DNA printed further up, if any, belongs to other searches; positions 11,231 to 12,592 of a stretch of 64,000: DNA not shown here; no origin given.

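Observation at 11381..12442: Cytochrome c subunit of the bc-type complex fused to a blue-copper (type-1 Cu) domain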

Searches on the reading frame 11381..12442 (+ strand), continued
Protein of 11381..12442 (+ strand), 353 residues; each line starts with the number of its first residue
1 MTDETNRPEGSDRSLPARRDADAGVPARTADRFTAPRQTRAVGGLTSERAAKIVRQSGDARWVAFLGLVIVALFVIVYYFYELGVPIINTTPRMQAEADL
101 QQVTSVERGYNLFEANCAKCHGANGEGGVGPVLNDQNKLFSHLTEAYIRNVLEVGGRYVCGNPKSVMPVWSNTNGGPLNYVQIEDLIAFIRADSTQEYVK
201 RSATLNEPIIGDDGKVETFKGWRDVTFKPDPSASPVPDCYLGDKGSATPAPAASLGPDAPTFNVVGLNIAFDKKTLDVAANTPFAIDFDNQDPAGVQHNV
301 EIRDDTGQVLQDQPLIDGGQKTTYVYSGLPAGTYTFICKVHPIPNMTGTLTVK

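Call 13: find_related_loci(query=window:11381-12442:+, collection=genome_contigs, flank=8000)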
Query window:11381-12442:+ (353 aa) in genome_contigs; peptide patterns used: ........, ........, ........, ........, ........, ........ (x = any residue, [..] = any of these).
174 stretches matched a pattern; 80 encode a relative of the query (tblastn E <= 1e-3); 79 distinct loci.
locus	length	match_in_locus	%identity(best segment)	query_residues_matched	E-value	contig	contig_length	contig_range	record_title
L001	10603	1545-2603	86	1-353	0e+0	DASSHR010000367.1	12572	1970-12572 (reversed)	MAG TPA_asm: Candidatus Limnocylindrales bacterium isolate SMAG_U1066 k141_929419, whole genome shotgun sequence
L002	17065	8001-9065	75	1-353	9e-180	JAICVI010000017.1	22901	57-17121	MAG: Chloroflexota bacterium isolate HEB_FP_1_bin.40 k141_668715_length_22901_cov_10.7482, whole genome shotgun sequence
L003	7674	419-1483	74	1-353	3e-171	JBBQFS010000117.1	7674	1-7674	MAG: Candidatus Limnocylindrales bacterium isolate Co_metawrap_1011 Cmw_1011_k141_5332362_length_7674_cov_10.0000, whole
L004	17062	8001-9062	68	1-353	2e-162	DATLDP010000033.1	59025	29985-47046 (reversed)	MAG TPA_asm: Candidatus Limnocylindria bacterium isolate SMAG_U14353 k141_3865444, whole genome shotgun sequence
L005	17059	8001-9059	68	1-353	4e-162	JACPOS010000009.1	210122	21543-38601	MAG: Chloroflexi bacterium isolate NC_groundwater_607_Pr5_B-0.1um_70_26 alan_book_18_scaffold_95190, whole genome shotgu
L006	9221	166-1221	68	1-353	7e-159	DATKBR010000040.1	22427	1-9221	MAG TPA_asm: Candidatus Limnocylindria bacterium isolate SMAG_U14425 k141_2404979, whole genome shotgun sequence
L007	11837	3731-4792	67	1-353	2e-151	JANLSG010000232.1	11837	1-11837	MAG: Chloroflexota bacterium isolate OTE_25_metabat_404 OTE_25_k141_3104690, whole genome shotgun sequence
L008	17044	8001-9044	64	1-353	6e-147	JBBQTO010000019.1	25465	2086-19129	MAG: Candidatus Limnocylindrales bacterium isolate Co_metawrap_1847 Cmw_1847_k141_4564936_length_25465_cov_9.9157, whole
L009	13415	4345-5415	62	1-353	5e-145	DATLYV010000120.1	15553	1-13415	MAG TPA_asm: Candidatus Binatia bacterium isolate SMAG_U13281 k141_404608, whole genome shotgun sequence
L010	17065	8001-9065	61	1-353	1e-144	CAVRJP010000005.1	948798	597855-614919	MAG: uncultured Chloroflexia bacterium isolate MFD04935.bin.2.127 genome assembly, contig: contig_821, whole genome shot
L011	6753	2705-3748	61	1-353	8e-141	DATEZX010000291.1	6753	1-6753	MAG TPA_asm: Candidatus Limnocylindrales bacterium isolate SMAG_U8486 k141_916756, whole genome shotgun sequence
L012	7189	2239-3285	62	1-353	3e-140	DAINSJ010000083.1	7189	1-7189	MAG TPA_asm: Candidatus Limnocylindrales bacterium isolate CTOTU41449 NODE_7278_length_7189_cov_14.246846, whole genome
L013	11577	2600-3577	63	31-353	3e-138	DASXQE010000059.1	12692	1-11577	MAG TPA_asm: Candidatus Limnocylindrales bacterium isolate SMAG_U5426 k141_245107, whole genome shotgun sequence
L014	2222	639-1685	62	5-353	3e-145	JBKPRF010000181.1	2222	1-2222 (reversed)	MAG: Chloroflexota bacterium isolate GS_EKS_MAG_00056 GS_EKS_000002690362, whole genome shotgun sequence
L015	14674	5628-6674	62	1-353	1e-135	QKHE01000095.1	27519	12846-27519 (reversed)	MAG: Chloroflexi bacterium isolate SZUA-546 scaffold_3840, whole genome shotgun sequence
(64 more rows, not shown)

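Call 19: search_protein_representatives(protein=window:11381-12442:+)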
Query: 353 residues. Proteins with E-value up to 0.001 (for the whole library): 3112; up to 1e-10: 775; up to 1e-30: 91. The best 150 are listed.
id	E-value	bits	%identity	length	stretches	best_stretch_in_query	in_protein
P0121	3.6e-104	365.0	53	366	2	14-259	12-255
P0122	3.5e-85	302.5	61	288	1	71-353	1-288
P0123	1.3e-82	294.0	59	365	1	1-242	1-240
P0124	6.8e-79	281.8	53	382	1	3-280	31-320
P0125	6.1e-71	255.6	55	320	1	13-253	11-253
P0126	1.1e-69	251.5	55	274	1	7-260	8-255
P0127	1.2e-68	248.2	58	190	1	55-240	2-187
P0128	5.5e-68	245.9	50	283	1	73-353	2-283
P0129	1.5e-66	241.2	60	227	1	1-204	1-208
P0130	1.2e-63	231.7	60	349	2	5-202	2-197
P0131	2.3e-63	230.7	44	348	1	12-353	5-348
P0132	6.8e-62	225.9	65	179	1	1-177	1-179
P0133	1.7e-60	221.3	47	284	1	64-333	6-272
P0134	2.5e-60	220.7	59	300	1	7-196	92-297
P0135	1.3e-58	215.1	58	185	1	167-353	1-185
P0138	3.2e-58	213.8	51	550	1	26-258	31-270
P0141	4.1e-57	210.2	50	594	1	30-257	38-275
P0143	2.9e-56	207.4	51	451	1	44-247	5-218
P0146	8.4e-54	199.3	43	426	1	5-277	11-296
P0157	8.5e-47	176.2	49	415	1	27-224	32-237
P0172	2.3e-40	155.1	40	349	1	12-353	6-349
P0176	2.7e-38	148.3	48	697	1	15-187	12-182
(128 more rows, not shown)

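Call 30: predict_structure(alignment_id=A1)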
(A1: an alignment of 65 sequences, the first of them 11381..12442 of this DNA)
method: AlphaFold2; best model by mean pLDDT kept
length: 353 residues; sequences in the alignment: 65
mean_pLDDT: 64.6   pTM: 0.34
mean pLDDT of the five models: 64.6, 61.5, 61.2, 55.8, 55.0
residues with pLDDT >= 90: 77; 70-90: 63; 50-70: 90; < 50: 123
segments of 3 or more residues with pLDDT < 50: 1-45, 124-162, 170-178, 228-253
pLDDT, mean of each block of 10 residues (from residue 1): 37 41 43 38 46 57 83 83 60 63 67 59 42 39 40 37 52 43 64 73 72 82 54 35 31 64 97 96 93 96 89 93 91 96 97 95
secondary structure, 60 per line:
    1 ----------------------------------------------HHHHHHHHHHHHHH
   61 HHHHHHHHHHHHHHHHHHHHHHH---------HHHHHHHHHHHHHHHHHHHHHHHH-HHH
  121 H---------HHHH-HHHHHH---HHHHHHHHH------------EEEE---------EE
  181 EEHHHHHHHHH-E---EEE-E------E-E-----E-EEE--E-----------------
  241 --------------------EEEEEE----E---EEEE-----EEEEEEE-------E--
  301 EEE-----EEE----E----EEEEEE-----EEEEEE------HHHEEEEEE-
elements in order: H47-83 H93-116 H118-121 H131-134 H136-141 H145-153 E166-169 E179-182 H183-191 E197-199 E218-220 E261-266 E275-278 E284-290 E301-303 E309-311 E321-326 E332-337 E347-352

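Call 34: fold_search(model_id=the predicted structure, library=pdb)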
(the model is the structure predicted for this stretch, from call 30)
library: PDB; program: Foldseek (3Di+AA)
matches with E <= 10: 1776; with E <= 0.001: 396
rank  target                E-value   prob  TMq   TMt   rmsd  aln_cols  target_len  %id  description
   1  6kol                  8.9e-08  1.00  0.23  0.62   3.3       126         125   22  Crystal structure of auracyanin from photosynthetic bacterium Roseiflexus castenholzii (released 2020-01-29)
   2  1qhq                  2.0e-07  1.00  0.25  0.59   4.1       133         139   26  AURACYANIN, A BLUE COPPER PROTEIN FROM THE GREEN THERMOPHILIC PHOTOSYNTHETIC BACTERIUM CHLOROFLEXUS AURANTIACUS (released 2001-03-07)
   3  4hcf_B                2.7e-07  1.00  0.23  0.73   3.9       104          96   19  Crystal Structure of Uncharacterized Cupredoxin-like Domain Protein Cupredoxin_1 with Copper Bound from Bacillus anthr (released 2012-10-17)
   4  2aan                  3.9e-07  1.00  0.23  0.63   3.1       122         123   25  Auracyanin A: A "blue" copper protein from the green thermophilic photosynthetic bacterium,chloroflexus aurantiacus (released 2006-07-11)
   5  8vuk                  4.1e-07  1.00  0.23  0.81   2.8        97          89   24  The crystal structure of Brucella abortus FtrB at 1.3 Angstrom resolution (released 2025-01-22)
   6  5u7n_G                6.0e-07  1.00  0.22  0.63   4.5       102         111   22  CRYSTAL STRUCTURE OF A CHIMERIC CUA DOMAIN (SUBUNIT II) OF CYTOCHROME BA3 FROM THERMUS THERMOPHILUS WITH THE AMICYANIN (released 2017-11-22)
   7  4hcf_A                6.4e-07  1.00  0.22  0.78   3.3        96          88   20  Crystal Structure of Uncharacterized Cupredoxin-like Domain Protein Cupredoxin_1 with Copper Bound from Bacillus anthr (released 2012-10-17)
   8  4hci_B                6.8e-07  1.00  0.22  0.75   3.2        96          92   20  Uncharacterized Cupredoxin-like Domain Protein Cupredoxin_1 from Bacillus anthracis (released 2012-10-17)
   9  4hcg_A                6.8e-07  1.00  0.22  0.74   4.8       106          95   21  Uncharacterized Cupredoxin-like Domain Protein Cupredoxin_1 with Zinc bound from Bacillus anthracis (released 2012-10-17)
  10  5fc9_A                6.8e-07  1.00  0.21  0.64   3.5       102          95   20  Novel Purple Cupredoxin from Nitrosopumilus maritimus (released 2016-05-11)
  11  5u7n_F                7.7e-07  1.00  0.22  0.64   4.5       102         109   22  CRYSTAL STRUCTURE OF A CHIMERIC CUA DOMAIN (SUBUNIT II) OF CYTOCHROME BA3 FROM THERMUS THERMOPHILUS WITH THE AMICYANIN (released 2017-11-22)
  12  4hci_A                1.0e-06  1.00  0.22  0.78   3.2        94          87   19  Uncharacterized Cupredoxin-like Domain Protein Cupredoxin_1 from Bacillus anthracis (released 2012-10-17)
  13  5u7n_B                1.3e-06  1.00  0.22  0.60   4.5       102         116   22  CRYSTAL STRUCTURE OF A CHIMERIC CUA DOMAIN (SUBUNIT II) OF CYTOCHROME BA3 FROM THERMUS THERMOPHILUS WITH THE AMICYANIN (released 2017-11-22)
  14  4hcg_B                1.4e-06  1.00  0.22  0.77   3.3        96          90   20  Uncharacterized Cupredoxin-like Domain Protein Cupredoxin_1 with Zinc bound from Bacillus anthracis (released 2012-10-17)
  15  5u7n_E                1.7e-06  1.00  0.22  0.61   4.5       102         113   22  CRYSTAL STRUCTURE OF A CHIMERIC CUA DOMAIN (SUBUNIT II) OF CYTOCHROME BA3 FROM THERMUS THERMOPHILUS WITH THE AMICYANIN (released 2017-11-22)
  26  7wgu_A                4.3e-06  1.00  0.23  0.24   2.4        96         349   22  Crystal structure of metal-binding protein EfeO from Escherichia coli (released 2022-12-14)
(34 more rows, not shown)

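Call 42: search_protein_families(library=pfam, proteins=[P0121, P0131, P0172, P0124, P0146, P0138, P0141, P0176, P0143, P0157], max_evalue=0.001)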
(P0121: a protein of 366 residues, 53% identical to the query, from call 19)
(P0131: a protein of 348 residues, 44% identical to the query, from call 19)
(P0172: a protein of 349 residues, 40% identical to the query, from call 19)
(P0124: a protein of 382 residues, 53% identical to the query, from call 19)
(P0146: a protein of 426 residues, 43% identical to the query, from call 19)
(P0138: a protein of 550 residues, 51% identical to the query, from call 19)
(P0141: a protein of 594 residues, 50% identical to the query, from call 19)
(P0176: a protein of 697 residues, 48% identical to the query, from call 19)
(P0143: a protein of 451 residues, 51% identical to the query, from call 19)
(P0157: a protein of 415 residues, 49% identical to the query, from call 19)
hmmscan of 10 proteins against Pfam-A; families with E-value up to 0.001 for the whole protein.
P0121 (366 aa): 3 families
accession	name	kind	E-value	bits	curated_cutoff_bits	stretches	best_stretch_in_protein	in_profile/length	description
PF13473.12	Cupredoxin_1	-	2.6e-12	47.1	27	1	273-365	18-104/104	Cupredoxin-like domain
PF00034.26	Cytochrom_C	-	4.9e-08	34.6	21.3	1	99-186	1-87/90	Cytochrome c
PF13442.11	Cytochrome_CBB3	-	5.6e-07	30.2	27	1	99-143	3-39/68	Cytochrome C oxidase, cbb3-type, subunit III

P0131 (348 aa): 3 families
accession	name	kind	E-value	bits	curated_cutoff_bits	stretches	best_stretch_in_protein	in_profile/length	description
PF00034.26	Cytochrom_C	-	3.2e-11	44.8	21.3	1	97-188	1-89/90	Cytochrome c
PF13442.11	Cytochrome_CBB3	-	8e-07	29.7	27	1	96-144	2-38/68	Cytochrome C oxidase, cbb3-type, subunit III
PF13473.12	Cupredoxin_1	-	0.00016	22.1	27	1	318-347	75-104/104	Cupredoxin-like domain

P0172 (349 aa): 1 family
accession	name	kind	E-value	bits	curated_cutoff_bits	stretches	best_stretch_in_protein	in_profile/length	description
PF13473.12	Cupredoxin_1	-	0.00027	21.3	27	1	318-348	74-104/104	Cupredoxin-like domain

P0124 (382 aa): 2 families
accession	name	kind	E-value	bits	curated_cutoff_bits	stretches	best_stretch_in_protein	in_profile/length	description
PF13442.11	Cytochrome_CBB3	-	1.2e-09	38.7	27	1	135-186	3-46/68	Cytochrome C oxidase, cbb3-type, subunit III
PF00034.26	Cytochrom_C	-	4.5e-09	37.9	21.3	1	135-222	1-87/90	Cytochrome c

P0146 (426 aa): 2 families
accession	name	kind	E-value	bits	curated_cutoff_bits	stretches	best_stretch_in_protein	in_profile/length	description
PF13442.11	Cytochrome_CBB3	-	1.9e-07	31.7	27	1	110-207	2-67/68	Cytochrome C oxidase, cbb3-type, subunit III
PF00034.26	Cytochrom_C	-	4.2e-06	28.4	21.3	1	111-146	1-38/90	Cytochrome c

P0138 (550 aa): 3 families
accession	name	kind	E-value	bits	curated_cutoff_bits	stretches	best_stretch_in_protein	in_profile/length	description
PF00127.26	Copper-bind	-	1.7e-08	35.2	21.2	0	313-400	17-98/99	Copper binding proteins, plastocyanin/azurin family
PF13442.11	Cytochrome_CBB3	-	2.1e-06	28.4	27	1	109-141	2-31/68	Cytochrome C oxidase, cbb3-type, subunit III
PF00034.26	Cytochrom_C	-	3.5e-06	28.7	21.3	1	110-145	1-38/90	Cytochrome c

P0141 (594 aa): 2 families
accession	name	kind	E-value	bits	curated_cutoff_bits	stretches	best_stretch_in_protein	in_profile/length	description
PF00034.26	Cytochrom_C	-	6.4e-07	31.1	21.3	1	113-160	1-50/90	Cytochrome c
PF13442.11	Cytochrome_CBB3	-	1.2e-06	29.2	27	1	112-207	2-68/68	Cytochrome C oxidase, cbb3-type, subunit III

P0176 (697 aa): 0 families

P0143 (451 aa): 2 families
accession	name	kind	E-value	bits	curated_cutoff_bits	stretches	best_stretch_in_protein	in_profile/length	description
PF00034.26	Cytochrom_C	-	4.6e-07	31.5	21.3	1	68-119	2-55/90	Cytochrome c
PF13442.11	Cytochrome_CBB3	-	4.6e-07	30.5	27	1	66-161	2-68/68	Cytochrome C oxidase, cbb3-type, subunit III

P0157 (415 aa): 3 families
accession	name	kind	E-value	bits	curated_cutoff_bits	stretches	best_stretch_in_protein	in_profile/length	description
PF13084.11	DUF3943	-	2.2e-26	92.3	27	1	256-361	3-107/108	Domain of unknown function (DUF3943)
PF13442.11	Cytochrome_CBB3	-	2.7e-06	28.1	27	1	109-142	2-31/68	Cytochrome C oxidase, cbb3-type, subunit III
PF00034.26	Cytochrom_C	-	5.7e-06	28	21.3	1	110-145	1-38/90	Cytochrome c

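Call 58: search_solved_structures(query=A1, max_evalue=0.001, show_alignments=2)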
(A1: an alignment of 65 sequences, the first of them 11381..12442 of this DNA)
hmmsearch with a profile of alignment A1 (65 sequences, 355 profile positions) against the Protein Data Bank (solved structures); distinct sequences matched with E-value up to 0.001: 22.
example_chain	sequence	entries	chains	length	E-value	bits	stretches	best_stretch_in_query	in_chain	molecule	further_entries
2aan_A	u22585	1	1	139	8.3e-08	35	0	256-305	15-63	auracyanin A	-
3mk7_C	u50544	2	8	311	1.4e-06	30.9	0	88-139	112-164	Cytochrome c oxidase, cbb3-type, subunit P | Cbb3-type cytochrome c oxidase subunit CcoP1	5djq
2zoo_A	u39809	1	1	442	4.1e-06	29.4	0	92-131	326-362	Probable nitrite reductase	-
7q21_C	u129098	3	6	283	8.1e-06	28.4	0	98-130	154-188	Cytochrome bc1 complex cytochrome c subunit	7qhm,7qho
6kol_A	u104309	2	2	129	1.4e-05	27.6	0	268-312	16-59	Blue (Type 1) copper domain protein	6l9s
6hwh_M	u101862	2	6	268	2.2e-05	27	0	107-130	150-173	Cytochrome bc1 complex cytochrome c subunit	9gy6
8ovc_O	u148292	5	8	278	2.5e-05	26.8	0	107-130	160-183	Cytochrome bc1 complex cytochrome c subunit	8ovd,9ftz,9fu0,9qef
6adq_C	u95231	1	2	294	2.9e-05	26.6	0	107-130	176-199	Cytochrome bc1 complex cytochrome c subunit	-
1ov8_A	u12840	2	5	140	4.4e-05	26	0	258-311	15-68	Auracyanin B | PROTEIN (AURACYANIN)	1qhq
9wcx_U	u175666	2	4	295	5.2e-05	25.8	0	105-130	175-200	Cytochrome bc1 complex cytochrome c subunit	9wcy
4hcf_A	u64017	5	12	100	9.3e-05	24.9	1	260-355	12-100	Cupredoxin 1 | Cytochrome B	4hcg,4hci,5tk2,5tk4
8smr_G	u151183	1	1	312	0.0002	23.8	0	88-137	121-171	Cbb3-type cytochrome c oxidase subunit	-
8snh_G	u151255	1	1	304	0.00021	23.7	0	107-130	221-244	Cbb3-type cytochrome c oxidase subunit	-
7rh5_O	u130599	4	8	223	0.00029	23.3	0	107-130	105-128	Cytochrome bc1 complex cytochrome c subunit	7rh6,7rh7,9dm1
1pla_A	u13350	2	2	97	0.00035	23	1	271-355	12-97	PLASTOCYANIN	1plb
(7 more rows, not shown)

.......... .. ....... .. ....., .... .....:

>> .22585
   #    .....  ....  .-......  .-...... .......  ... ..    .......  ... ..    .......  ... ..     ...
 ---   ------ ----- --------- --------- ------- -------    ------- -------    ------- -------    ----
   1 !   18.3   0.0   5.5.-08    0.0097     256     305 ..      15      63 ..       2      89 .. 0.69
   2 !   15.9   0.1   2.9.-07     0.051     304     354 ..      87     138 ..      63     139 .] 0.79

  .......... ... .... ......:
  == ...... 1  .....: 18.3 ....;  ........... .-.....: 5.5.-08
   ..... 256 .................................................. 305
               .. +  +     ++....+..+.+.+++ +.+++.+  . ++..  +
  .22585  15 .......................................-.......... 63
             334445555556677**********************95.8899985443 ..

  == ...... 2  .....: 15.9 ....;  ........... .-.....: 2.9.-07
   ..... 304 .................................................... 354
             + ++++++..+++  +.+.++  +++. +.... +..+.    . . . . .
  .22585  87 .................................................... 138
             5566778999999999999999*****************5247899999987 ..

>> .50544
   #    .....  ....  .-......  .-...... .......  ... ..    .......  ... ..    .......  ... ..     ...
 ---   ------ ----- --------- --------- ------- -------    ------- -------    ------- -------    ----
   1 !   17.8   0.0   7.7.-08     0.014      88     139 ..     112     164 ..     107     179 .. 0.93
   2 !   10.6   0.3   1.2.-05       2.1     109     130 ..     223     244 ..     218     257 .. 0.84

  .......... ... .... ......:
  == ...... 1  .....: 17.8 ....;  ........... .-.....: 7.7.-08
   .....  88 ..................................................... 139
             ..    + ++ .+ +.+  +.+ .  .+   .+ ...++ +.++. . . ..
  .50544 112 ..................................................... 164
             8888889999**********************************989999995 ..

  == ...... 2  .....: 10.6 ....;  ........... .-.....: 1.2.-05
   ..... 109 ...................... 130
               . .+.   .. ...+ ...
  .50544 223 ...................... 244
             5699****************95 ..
